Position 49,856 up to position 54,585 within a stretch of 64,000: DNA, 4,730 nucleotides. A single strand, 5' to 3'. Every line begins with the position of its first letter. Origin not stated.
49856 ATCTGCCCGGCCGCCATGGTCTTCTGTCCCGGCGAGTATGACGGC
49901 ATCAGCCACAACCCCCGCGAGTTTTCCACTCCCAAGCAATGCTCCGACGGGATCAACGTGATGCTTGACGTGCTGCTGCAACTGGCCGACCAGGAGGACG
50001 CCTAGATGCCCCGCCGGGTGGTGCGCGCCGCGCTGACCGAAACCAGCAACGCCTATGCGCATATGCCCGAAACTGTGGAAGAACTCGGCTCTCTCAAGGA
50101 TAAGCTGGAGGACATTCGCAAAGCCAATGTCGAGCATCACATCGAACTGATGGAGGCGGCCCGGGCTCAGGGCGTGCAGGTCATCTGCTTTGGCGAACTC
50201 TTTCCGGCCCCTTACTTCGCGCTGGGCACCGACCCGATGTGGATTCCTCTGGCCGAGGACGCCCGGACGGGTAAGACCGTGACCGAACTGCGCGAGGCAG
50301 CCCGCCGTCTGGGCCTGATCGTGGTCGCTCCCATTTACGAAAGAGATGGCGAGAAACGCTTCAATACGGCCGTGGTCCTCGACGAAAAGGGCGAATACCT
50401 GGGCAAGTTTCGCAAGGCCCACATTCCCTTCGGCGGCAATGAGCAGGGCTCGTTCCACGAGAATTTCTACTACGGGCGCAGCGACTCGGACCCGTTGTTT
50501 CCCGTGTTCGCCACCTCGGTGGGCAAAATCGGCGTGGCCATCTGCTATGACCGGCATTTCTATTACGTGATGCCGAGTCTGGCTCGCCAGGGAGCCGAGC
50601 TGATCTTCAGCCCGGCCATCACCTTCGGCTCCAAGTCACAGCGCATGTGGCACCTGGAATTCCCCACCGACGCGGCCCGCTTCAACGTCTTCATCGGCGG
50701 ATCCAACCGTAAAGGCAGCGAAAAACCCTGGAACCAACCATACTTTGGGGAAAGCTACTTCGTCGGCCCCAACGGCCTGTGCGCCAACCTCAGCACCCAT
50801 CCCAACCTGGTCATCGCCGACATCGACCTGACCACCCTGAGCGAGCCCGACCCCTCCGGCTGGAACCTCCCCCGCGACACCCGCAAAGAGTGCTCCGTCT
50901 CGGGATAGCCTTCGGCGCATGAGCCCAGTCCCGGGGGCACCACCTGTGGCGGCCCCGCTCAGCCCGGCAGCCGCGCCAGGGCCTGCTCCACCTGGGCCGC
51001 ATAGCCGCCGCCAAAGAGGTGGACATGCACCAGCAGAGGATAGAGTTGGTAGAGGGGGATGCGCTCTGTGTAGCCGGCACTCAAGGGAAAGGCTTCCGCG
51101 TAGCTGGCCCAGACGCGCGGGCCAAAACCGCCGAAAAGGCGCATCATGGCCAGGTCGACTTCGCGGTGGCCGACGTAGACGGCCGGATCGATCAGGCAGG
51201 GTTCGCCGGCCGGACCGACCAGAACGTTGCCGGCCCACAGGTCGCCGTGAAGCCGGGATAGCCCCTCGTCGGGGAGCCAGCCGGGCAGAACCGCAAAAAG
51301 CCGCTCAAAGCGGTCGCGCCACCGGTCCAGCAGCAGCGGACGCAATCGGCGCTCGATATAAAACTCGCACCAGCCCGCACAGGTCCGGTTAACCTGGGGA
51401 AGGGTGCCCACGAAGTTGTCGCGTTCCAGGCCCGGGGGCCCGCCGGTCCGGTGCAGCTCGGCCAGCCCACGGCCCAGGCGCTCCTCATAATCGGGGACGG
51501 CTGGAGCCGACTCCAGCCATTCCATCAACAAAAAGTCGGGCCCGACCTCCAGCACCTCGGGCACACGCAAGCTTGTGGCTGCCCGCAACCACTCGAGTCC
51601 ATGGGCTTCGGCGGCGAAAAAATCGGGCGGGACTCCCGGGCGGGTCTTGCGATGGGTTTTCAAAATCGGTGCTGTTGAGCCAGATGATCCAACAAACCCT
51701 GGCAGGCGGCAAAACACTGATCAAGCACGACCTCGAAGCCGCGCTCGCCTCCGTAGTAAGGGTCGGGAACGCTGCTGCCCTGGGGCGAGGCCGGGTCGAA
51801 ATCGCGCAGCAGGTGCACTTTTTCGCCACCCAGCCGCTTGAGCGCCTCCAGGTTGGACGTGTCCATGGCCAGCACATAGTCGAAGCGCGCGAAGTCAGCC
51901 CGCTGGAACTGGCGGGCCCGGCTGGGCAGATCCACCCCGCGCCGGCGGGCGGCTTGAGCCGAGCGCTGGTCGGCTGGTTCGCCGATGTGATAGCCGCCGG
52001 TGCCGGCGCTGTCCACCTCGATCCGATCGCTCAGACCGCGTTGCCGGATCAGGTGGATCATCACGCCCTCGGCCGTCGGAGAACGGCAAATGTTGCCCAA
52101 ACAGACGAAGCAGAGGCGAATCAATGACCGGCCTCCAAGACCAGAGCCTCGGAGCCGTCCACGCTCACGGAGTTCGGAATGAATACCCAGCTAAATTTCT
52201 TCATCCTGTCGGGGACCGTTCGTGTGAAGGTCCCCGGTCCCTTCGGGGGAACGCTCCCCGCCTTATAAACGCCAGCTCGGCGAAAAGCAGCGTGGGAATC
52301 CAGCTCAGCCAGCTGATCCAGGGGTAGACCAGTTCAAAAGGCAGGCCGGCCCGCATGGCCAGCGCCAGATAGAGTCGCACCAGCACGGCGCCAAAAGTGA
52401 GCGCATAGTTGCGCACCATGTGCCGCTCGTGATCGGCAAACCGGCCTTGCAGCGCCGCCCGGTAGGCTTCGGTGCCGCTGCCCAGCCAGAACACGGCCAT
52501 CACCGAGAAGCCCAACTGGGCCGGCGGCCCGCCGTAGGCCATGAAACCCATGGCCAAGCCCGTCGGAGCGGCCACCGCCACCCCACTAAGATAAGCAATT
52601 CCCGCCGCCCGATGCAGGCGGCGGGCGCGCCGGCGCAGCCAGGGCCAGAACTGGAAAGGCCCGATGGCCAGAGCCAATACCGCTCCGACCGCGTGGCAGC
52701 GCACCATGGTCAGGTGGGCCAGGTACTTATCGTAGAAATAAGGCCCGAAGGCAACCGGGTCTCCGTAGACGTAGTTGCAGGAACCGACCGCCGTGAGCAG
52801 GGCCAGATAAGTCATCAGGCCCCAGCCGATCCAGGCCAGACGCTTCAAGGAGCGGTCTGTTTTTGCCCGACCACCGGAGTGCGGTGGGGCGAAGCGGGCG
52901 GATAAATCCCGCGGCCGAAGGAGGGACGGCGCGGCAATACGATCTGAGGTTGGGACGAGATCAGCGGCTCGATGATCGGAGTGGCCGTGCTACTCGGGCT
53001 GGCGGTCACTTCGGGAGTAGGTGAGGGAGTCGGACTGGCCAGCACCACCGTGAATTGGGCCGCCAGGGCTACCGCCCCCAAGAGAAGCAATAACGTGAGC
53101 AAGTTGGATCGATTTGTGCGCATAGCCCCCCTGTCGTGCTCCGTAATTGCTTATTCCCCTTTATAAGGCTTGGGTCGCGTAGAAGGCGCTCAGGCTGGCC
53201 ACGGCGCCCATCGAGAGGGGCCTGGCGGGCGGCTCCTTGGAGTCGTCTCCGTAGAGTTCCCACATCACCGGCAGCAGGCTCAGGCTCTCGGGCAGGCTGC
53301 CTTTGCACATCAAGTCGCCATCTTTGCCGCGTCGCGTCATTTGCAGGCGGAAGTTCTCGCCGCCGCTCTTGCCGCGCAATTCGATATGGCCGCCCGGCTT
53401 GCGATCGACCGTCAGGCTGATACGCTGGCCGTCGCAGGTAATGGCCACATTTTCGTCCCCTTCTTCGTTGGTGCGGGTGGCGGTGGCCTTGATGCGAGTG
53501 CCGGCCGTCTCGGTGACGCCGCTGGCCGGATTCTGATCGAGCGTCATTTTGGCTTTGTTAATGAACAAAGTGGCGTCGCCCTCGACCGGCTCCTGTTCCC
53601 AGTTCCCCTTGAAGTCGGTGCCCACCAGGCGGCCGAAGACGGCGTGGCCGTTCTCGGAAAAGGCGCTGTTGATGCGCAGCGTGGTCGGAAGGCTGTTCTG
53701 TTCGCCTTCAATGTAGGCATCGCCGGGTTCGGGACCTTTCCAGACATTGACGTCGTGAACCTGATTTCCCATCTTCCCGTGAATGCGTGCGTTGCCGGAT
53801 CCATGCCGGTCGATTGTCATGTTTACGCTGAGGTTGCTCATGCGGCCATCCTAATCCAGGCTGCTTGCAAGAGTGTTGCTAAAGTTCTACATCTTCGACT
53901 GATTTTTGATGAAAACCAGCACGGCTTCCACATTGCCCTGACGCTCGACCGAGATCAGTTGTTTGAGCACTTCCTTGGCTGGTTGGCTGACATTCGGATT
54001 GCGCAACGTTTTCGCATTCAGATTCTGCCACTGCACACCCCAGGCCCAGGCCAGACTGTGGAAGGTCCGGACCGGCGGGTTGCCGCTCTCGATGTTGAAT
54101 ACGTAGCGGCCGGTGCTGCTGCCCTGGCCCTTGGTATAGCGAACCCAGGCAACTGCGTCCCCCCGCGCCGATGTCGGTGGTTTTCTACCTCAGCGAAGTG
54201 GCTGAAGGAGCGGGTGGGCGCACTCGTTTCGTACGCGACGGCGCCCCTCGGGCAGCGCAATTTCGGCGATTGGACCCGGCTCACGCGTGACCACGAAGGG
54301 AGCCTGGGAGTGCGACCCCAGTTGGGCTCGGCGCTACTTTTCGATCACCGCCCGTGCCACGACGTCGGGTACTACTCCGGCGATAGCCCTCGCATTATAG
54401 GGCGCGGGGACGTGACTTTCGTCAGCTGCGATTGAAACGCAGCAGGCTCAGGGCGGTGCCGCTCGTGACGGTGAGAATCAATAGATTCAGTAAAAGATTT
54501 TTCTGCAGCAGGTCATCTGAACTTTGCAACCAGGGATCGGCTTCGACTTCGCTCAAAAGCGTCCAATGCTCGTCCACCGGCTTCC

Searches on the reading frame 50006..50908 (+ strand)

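Call 26: search_protein_families(library=pfam, proteins=[window:50006-50908:+], max_evalue=0.001)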
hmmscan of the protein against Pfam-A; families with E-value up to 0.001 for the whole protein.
window:50006-50908:+ (300 aa): 1 family
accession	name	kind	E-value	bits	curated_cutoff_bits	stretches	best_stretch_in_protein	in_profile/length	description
PF00795.27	CN_hydrolase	-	1.3e-41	143.1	23.2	1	39-278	15-251/256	Carbon-nitrogen hydrolase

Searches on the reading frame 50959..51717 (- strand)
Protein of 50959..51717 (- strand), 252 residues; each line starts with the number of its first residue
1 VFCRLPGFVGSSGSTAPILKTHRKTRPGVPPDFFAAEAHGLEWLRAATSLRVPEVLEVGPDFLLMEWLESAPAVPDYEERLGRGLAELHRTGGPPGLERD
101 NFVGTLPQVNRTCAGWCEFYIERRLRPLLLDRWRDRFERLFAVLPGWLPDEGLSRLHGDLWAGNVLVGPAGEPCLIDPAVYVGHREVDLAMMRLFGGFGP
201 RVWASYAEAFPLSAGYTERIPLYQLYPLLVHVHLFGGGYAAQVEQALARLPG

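Call 26: search_protein_families(library=pfam, proteins=[window:50959-51717:-], max_evalue=0.001)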
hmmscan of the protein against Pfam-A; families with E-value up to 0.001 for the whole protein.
window:50959-51717:- (252 aa): 3 families
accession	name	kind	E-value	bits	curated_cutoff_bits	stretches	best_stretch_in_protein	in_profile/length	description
PF03881.20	Fructosamin_kin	-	1.6e-57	195.4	22.4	1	32-249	54-284/288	Fructosamine kinase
PF01636.29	APH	-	1.5e-13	51.5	23.2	1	25-209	28-228/239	Phosphotransferase enzyme family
PF19974.5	TCAD9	-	0.00079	19.1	40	0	135-179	279-322/429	Ternary complex associated domain 9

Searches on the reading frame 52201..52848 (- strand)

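Call 26: search_protein_families(library=pfam, proteins=[window:52201-52848:-], max_evalue=0.001)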
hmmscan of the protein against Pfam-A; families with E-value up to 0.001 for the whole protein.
window:52201-52848:- (215 aa): 2 families
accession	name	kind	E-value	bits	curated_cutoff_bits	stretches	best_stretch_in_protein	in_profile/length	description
PF10067.14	DUF2306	-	3e-34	118.7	31.6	1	51-192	3-145/147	Predicted membrane protein (DUF2306)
PF03929.21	PepSY_TM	-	0.00075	19.8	28.8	1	56-124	153-220/295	PepSY-associated TM region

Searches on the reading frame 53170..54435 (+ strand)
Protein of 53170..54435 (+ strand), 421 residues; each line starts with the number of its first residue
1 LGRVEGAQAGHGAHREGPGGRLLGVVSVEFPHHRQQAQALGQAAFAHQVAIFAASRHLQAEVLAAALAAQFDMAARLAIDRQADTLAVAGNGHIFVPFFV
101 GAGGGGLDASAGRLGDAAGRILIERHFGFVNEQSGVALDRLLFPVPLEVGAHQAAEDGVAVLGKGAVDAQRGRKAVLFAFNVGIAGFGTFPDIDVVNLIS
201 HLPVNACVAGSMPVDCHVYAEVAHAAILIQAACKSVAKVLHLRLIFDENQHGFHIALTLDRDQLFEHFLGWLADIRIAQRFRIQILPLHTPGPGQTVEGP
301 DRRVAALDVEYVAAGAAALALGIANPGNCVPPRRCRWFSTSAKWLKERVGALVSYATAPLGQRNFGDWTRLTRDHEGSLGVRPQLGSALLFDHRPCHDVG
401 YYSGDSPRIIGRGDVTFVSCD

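Call 102: search_protein_families(library=pfam, proteins=[window:53170-54435:+], max_evalue=0.001)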
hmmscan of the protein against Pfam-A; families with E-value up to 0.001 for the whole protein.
window:53170-54435:+ (421 aa): 1 family
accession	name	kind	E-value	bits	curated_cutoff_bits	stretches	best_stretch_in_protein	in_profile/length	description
PF14301.12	DUF4376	-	0.00046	21.1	25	1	30-73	62-104/106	Domain of unknown function (DUF4376)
